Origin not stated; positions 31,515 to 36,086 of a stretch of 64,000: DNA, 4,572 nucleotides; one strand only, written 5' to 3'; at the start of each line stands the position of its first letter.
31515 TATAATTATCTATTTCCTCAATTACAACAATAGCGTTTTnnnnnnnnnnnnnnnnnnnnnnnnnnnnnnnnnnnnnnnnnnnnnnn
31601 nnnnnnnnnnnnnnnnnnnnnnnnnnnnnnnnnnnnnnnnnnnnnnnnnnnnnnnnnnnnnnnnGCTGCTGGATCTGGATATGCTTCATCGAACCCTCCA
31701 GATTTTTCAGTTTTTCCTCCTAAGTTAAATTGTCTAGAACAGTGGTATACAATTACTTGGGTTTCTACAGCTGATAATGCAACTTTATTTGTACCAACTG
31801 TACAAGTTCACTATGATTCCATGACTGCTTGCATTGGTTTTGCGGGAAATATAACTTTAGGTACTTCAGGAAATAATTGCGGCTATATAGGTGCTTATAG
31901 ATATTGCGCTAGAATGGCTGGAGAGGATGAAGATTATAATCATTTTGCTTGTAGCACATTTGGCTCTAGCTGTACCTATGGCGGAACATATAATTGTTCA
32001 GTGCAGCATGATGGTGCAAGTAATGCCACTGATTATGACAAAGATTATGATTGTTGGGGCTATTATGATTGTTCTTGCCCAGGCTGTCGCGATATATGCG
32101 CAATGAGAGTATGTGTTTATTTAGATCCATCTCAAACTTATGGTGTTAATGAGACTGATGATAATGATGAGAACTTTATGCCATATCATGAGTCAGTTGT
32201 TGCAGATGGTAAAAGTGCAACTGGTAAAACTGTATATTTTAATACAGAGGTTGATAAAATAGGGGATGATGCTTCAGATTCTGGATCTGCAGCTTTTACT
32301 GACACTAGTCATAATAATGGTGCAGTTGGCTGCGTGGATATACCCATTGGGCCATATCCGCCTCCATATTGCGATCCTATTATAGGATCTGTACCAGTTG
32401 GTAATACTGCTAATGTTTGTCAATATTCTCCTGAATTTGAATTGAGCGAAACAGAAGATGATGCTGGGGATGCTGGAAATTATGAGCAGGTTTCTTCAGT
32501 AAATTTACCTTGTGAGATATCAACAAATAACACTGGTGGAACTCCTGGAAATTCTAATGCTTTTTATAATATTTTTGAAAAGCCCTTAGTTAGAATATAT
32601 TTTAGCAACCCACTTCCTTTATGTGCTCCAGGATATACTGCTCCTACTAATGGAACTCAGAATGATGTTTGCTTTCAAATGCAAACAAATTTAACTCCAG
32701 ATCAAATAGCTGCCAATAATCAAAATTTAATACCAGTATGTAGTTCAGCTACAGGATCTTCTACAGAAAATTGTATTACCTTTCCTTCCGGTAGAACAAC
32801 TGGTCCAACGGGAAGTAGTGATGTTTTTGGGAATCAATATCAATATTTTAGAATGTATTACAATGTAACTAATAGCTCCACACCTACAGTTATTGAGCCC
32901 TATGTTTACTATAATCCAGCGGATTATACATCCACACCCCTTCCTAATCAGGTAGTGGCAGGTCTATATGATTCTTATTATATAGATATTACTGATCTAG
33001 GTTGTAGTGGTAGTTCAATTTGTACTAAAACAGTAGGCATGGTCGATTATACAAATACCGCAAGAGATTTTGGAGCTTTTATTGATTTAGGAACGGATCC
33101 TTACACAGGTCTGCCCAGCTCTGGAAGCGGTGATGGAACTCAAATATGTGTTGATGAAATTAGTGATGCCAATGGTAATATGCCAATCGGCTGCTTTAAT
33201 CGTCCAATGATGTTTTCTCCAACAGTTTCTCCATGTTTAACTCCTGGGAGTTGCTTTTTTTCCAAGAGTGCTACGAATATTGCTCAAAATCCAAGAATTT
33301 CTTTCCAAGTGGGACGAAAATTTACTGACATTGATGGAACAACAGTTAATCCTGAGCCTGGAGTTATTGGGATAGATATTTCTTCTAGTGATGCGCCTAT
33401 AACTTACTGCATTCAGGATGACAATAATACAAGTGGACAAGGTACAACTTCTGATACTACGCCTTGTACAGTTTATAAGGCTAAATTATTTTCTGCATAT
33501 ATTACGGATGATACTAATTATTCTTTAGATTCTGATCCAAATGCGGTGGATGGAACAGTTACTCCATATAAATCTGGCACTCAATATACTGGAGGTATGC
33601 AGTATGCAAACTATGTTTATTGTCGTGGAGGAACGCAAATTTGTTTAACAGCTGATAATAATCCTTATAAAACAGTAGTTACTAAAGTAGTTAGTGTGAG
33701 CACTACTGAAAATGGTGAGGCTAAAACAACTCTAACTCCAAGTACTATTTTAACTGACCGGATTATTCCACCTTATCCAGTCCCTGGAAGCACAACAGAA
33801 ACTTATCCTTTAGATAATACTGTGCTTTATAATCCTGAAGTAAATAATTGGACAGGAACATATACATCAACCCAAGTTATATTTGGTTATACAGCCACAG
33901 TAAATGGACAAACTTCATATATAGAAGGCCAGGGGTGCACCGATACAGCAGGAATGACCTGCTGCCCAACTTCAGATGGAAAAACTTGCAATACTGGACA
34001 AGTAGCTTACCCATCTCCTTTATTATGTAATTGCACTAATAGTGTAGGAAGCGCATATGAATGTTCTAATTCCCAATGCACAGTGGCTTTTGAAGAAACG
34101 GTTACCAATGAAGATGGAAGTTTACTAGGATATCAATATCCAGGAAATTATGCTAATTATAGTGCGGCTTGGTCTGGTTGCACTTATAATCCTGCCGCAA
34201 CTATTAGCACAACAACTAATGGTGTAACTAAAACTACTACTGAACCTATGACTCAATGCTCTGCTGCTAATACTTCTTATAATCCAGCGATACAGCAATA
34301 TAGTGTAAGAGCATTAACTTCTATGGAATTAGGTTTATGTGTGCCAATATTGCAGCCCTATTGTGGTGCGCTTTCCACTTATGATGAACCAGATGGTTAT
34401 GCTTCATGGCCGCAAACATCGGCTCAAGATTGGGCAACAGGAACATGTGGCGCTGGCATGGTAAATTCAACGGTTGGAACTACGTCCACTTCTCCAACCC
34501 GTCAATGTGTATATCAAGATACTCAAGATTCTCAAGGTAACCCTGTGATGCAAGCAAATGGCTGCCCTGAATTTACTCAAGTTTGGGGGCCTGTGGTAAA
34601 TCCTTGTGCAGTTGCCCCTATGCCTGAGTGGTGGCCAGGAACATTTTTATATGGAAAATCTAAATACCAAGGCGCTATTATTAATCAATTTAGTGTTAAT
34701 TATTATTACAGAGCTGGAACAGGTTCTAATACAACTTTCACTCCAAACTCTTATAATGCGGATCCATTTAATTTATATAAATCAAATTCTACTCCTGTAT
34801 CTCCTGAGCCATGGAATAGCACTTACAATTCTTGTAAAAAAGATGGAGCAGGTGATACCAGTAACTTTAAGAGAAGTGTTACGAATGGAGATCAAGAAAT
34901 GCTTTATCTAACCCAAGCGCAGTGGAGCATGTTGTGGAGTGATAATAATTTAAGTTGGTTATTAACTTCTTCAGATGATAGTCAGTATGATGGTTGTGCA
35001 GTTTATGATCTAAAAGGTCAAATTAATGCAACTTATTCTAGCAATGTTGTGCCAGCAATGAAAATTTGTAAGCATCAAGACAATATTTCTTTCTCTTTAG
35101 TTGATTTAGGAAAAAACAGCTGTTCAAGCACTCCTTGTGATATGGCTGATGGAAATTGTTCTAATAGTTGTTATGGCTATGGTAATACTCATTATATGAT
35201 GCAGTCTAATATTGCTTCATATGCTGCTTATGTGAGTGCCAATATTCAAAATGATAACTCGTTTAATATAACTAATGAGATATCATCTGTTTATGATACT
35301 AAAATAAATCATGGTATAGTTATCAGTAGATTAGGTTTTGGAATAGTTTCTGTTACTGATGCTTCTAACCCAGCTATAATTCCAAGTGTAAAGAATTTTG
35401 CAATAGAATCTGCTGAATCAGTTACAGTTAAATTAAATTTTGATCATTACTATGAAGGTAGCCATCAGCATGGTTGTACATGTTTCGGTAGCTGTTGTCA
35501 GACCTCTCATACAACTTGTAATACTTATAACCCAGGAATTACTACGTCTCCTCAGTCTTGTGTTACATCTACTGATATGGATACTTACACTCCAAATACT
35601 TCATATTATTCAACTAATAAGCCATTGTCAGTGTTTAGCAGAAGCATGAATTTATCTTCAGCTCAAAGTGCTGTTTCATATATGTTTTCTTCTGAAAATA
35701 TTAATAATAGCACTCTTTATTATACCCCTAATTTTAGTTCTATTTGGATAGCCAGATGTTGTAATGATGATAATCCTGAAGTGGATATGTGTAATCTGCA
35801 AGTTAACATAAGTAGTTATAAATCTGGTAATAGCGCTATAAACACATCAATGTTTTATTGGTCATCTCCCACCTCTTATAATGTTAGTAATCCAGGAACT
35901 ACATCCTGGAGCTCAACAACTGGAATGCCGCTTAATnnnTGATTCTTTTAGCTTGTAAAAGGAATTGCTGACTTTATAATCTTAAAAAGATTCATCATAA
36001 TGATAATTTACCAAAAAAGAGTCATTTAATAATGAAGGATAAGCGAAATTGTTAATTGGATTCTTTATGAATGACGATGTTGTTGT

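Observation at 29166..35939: Orphan VirB4-like ATPase with a degenerate P-loop, coupled to a giant Cys-rich secreted protein just downstream of the F1 ATP synthase operon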

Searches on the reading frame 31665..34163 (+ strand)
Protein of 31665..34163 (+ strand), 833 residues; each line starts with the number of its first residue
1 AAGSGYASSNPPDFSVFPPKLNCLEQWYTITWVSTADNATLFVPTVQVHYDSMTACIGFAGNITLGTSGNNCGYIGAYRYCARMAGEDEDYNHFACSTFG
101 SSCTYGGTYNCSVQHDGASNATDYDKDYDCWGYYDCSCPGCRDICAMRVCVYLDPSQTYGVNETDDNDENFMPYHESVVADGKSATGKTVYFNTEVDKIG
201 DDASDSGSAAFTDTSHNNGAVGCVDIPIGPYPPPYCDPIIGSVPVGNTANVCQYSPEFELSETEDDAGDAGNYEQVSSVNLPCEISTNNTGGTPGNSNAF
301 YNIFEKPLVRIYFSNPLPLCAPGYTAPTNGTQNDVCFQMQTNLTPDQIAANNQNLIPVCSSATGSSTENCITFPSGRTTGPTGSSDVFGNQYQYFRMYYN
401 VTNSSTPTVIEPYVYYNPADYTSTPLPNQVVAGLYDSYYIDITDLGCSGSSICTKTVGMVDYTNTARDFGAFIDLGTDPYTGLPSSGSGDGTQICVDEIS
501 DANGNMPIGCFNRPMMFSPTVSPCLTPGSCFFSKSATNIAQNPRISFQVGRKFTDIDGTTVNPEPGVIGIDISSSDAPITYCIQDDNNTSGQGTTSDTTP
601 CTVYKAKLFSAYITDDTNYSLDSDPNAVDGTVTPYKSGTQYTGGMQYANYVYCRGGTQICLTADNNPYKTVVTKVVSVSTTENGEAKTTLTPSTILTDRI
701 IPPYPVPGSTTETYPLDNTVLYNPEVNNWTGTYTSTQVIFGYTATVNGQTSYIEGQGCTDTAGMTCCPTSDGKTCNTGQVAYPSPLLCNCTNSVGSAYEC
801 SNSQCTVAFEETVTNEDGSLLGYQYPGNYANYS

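Call 67: predict_structure(alignment_id=A4)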
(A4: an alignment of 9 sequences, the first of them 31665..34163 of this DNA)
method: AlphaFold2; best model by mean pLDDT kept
length: 833 residues; sequences in the alignment: 9
mean_pLDDT: 38.9   pTM: 0.30
mean pLDDT of the five models: 38.9, 37.6, 37.3, 34.9, 33.1
residues with pLDDT >= 90: 0; 70-90: 25; 50-70: 204; < 50: 604
segments of 3 or more residues with pLDDT < 50: 1-27, 54-57, 86-146, 155-220, 227-309, 329-332, 351-354, 362-367, 381-392, 403-427, 438-455, 461-464, 513-682, 685-741, 743-762, 777-782, 807-833
pLDDT, mean of each block of 10 residues (from residue 1): 23 26 37 61 66 55 65 67 54 29 22 22 22 22 44 46 28 28 24 22 20 28 51 21 19 21 24 26 21 21 34 58 57 62 57 55 51 65 36 57 42 39 45 57 39 45 55 59 63 59 58 37 28 34 40 42 41 34 25 24 24 33 30 26 22 24 25 30 41 26 28 32 32 33 43 40 54 54 56 54 50 32 28 24
secondary structure, 60 per line:
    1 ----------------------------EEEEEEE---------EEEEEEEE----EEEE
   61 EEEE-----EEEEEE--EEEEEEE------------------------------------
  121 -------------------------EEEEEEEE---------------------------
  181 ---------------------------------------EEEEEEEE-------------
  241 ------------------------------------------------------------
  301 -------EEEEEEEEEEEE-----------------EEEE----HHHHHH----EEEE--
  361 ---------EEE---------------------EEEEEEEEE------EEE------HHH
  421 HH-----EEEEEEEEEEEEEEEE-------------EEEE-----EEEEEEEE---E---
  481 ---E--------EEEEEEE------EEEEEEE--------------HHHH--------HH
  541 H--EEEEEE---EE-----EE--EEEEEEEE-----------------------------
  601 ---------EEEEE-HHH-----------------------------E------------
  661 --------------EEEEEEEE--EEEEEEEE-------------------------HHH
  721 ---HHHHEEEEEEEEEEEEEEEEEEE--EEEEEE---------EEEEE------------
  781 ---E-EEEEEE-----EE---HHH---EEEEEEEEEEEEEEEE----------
elements in order (helices of 4 or more, strands of 3 or more residues): E29-35 E45-52 E57-64 E70-75 E78-84 E146-153 E220-227 E308-319 E337-340 H345-350 E355-358 E370-372 E394-402 E409-411 H418-422 E428-443 E457-460 E466-473 E493-499 E506-512 H527-530 E544-549 E564-571 E610-614 E675-682 E685-692 H724-727 E728-746 E749-754 E764-768 E786-791 E808-823

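Call 82: search_protein_representatives(alignment_id=A5)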
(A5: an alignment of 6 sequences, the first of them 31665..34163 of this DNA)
Query: 6 sequences, 792 profile positions. Proteins with E-value up to 0.001 (for the whole library): 95; up to 1e-10: 53; up to 1e-30: 23. The best 95 are listed.
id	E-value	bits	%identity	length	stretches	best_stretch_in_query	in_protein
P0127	0.0e+00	1170.1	-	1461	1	8-792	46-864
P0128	0.0e+00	1136.7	-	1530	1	1-792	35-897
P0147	3.0e-248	842.9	-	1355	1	4-792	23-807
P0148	1.6e-234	797.5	-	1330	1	4-792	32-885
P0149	2.4e-151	522.4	-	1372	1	23-792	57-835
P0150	1.5e-106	374.3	-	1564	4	22-776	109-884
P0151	1.6e-106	374.1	-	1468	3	130-781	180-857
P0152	1.5e-104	367.7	-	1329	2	128-788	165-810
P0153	5.0e-103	362.6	-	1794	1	2-783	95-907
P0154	5.4e-103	362.5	-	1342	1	16-781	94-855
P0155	5.5e-103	362.5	-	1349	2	125-790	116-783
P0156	5.1e-102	359.3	-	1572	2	18-774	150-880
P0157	5.2e-100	352.6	-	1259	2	18-781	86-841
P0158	9.5e-94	331.9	-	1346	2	130-780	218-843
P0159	1.3e-93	331.5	-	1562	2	22-510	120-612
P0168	2.3e-30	122.3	-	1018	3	170-508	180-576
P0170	2.1e-28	115.8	-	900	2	115-674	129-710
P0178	1.2e-17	80.3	-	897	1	21-672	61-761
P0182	2.7e-15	72.5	-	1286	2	18-499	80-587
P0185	3.3e-14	68.9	-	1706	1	19-636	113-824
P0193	2.2e-12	62.8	-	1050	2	116-240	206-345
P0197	6.2e-11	58.1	-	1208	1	24-768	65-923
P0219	2.6e-06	42.8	-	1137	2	198-509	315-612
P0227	7.5e-05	37.9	-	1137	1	20-474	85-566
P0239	9.6e-04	34.3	-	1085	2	194-251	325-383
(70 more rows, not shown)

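Call 87: search_protein_families(library=pfam, alignment_id=A7, max_evalue=0.01)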
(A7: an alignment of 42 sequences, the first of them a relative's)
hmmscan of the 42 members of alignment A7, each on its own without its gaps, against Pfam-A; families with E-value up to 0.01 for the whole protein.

A. member 1, P0168 (1018 aa): 0 families

B. families by the number of members that match (of 42 scanned): 2 families
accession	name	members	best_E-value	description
PF02793.27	HRM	4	3.6e-06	Hormone receptor domain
PF20919.3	DHU1_N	1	0.0075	DWD hypersensitive to UV-B 1, N-terminal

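Call 90: find_related_loci(query=A8, collection=metagenome_contigs, flank=8000)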
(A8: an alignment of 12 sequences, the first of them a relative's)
Query A8 (1286 aa) in metagenome_contigs; peptide patterns used: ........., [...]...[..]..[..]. (x = any residue, [..] = any of these).
72 stretches matched a pattern; 31 encode a relative of the query (tblastn E <= 1e-3); 31 distinct loci.
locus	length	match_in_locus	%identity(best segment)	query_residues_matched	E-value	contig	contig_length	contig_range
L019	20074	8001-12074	40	1-1285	0e+0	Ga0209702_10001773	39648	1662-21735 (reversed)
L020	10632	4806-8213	37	1-1285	6e-164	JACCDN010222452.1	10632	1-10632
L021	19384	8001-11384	37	1-1285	6e-150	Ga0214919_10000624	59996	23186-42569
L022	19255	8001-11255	34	1-1285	2e-144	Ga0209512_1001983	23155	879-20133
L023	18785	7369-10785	36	1-1284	2e-143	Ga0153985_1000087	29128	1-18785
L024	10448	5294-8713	35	1-1285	7e-143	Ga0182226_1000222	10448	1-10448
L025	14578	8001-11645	30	3-1286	1e-140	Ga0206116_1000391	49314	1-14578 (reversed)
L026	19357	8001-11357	37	19-1285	1e-125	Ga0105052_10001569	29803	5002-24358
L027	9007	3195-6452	35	40-1284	2e-125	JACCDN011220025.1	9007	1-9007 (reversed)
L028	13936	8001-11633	31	3-1285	7e-124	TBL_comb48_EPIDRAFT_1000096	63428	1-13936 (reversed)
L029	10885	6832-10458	31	3-1285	8e-124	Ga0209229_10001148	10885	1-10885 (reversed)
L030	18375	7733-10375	34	31-1118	1e-122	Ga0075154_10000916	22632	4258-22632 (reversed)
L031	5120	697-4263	32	24-1285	1e-123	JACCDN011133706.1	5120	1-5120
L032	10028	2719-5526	34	1-1123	1e-120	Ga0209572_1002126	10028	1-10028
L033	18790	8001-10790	33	1-1118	5e-120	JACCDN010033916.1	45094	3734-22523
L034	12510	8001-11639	31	3-1285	3e-125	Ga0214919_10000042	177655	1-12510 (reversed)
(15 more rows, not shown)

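Call 95: list_cluster_members(proteins=[P0182, P0193, P0219, P0227, P0239, P0168, P0170, P0178, P0185, P0197])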
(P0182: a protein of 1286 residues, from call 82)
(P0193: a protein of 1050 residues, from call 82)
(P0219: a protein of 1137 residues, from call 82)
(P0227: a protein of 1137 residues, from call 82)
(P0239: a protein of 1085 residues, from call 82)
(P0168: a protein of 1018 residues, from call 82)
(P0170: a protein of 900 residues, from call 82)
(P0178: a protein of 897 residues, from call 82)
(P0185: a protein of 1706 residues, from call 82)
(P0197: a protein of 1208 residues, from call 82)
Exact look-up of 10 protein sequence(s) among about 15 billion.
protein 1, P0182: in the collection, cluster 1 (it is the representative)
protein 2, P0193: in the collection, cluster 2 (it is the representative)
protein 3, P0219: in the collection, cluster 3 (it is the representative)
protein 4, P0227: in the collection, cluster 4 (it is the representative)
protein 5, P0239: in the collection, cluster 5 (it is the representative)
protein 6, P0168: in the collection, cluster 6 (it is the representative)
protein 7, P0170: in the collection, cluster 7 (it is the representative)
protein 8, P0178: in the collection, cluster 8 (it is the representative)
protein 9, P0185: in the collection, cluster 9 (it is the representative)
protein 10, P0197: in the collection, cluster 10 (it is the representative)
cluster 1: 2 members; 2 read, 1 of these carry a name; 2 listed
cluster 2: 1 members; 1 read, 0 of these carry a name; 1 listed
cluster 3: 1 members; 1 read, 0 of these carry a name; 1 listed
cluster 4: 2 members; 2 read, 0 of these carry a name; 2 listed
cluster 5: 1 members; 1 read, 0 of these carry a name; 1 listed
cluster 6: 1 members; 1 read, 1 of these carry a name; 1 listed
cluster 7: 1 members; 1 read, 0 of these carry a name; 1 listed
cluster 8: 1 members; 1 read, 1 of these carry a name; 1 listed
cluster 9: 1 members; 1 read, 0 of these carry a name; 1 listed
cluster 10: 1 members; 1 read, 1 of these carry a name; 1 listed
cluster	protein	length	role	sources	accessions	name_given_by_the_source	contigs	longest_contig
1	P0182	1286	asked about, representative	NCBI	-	-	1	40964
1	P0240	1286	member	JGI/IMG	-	hypothetical protein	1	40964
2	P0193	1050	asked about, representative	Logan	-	-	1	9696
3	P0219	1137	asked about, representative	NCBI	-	-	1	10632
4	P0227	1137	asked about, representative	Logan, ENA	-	-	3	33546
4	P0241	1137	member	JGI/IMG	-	-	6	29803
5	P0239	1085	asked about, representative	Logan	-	-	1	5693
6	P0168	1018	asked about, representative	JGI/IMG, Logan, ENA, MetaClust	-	\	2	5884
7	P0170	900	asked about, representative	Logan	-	-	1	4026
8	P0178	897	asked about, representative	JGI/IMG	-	hypothetical protein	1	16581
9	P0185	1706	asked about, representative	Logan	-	-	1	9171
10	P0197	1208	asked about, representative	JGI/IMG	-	hypothetical protein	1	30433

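Call 108: search_protein_families(library=pfam, proteins=[L034:5541-7979:+], max_evalue=1)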
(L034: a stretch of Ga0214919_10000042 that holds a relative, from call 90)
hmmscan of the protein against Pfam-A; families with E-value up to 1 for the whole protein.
L034:5541-7979:+ (813 aa): 2 families
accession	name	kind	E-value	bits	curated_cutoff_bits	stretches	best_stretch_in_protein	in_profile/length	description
PF03135.19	CagE_TrbE_VirB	-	1.2e-36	127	21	1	183-382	2-203/204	CagE, TrbE, VirB family, component of type IV transporter system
PF13401.12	AAA_22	-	0.12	13.1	27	0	434-475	4-45/130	AAA domain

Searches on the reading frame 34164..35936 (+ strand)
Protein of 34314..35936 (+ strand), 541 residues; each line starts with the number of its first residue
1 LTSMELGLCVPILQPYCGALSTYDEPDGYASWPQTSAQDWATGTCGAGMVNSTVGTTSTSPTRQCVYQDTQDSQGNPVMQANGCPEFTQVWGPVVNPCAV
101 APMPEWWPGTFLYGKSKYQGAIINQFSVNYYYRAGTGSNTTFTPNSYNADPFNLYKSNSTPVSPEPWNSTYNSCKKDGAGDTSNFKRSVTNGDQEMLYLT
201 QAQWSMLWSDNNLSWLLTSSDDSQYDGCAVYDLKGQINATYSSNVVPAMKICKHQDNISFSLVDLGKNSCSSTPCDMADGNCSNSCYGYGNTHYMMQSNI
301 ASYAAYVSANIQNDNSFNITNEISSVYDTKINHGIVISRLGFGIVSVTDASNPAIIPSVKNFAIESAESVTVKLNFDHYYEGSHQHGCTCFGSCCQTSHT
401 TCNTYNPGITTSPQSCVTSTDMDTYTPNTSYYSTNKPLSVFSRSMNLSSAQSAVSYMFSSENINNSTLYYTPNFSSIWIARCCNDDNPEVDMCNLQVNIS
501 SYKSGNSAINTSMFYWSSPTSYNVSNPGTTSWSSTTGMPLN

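Call 57: predict_structure(alignment_id=A3)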
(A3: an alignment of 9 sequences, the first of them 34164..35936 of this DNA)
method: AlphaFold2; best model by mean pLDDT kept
length: 591 residues; sequences in the alignment: 9
mean_pLDDT: 33.3   pTM: 0.32
mean pLDDT of the five models: 33.3, 32.0, 31.6, 30.2, 30.1
residues with pLDDT >= 90: 0; 70-90: 0; 50-70: 33; < 50: 558
segments of 3 or more residues with pLDDT < 50: 1-119, 121-128, 130-253, 271-280, 284-295, 315-591
pLDDT, mean of each block of 10 residues (from residue 1): 33 32 35 36 34 32 26 25 23 26 30 39 47 43 33 37 34 30 29 27 31 28 33 33 33 49 51 47 44 49 51 46 36 35 37 30 24 28 39 27 25 29 35 36 34 30 26 24 25 27 24 28 27 31 35 34 26 29 36 33
secondary structure, 60 per line:
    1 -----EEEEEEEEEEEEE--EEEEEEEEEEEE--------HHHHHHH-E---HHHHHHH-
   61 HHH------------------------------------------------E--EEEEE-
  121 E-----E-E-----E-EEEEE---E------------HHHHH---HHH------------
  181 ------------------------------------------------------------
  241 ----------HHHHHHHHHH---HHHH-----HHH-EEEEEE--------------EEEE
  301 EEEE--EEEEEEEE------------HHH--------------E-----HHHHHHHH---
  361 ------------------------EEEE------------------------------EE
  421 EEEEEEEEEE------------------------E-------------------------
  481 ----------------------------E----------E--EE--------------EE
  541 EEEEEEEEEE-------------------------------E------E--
elements in order: E6-18 E21-32 H41-47 H53-59 E115-119 E137-141 H158-162 H251-260 H264-267 E277-282 E297-304 E307-314 H350-357 E385-388 E419-430 E539-550

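Call 108: search_protein_families(library=pfam, proteins=[window:34314-35936:+], max_evalue=1)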
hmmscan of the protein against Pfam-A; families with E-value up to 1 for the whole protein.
window:34314-35936:+ (541 aa): 0 families
